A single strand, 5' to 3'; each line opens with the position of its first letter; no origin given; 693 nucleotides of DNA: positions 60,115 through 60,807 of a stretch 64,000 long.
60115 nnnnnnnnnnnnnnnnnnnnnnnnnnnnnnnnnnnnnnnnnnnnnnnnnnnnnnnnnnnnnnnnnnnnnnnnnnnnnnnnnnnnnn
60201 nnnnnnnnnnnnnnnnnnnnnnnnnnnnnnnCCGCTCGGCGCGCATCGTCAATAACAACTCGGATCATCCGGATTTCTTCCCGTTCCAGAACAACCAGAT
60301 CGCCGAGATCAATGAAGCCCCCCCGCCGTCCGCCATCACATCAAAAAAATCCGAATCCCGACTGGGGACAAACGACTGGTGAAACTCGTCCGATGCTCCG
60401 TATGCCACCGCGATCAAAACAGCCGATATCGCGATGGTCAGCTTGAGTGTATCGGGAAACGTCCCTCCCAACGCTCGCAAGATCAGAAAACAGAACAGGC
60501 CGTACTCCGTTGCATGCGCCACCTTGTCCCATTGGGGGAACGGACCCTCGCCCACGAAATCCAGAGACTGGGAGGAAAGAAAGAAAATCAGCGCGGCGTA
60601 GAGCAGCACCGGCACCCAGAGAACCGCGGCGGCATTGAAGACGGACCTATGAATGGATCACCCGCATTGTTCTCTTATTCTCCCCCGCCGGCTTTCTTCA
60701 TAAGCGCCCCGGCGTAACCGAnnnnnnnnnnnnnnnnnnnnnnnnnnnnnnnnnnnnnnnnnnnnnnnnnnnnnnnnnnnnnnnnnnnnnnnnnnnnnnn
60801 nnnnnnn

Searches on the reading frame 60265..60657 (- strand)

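Call 65: search_protein_families(library=pfam, proteins=[window:60265-60657:-], max_evalue=0.0001)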
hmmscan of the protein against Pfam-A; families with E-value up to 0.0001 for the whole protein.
window:60265-60657:- (130 aa): 1 family
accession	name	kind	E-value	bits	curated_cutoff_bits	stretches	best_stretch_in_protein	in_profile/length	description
PF04892.17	VanZ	-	1.2e-11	45.7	30.1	1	38-124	55-125/126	VanZ like family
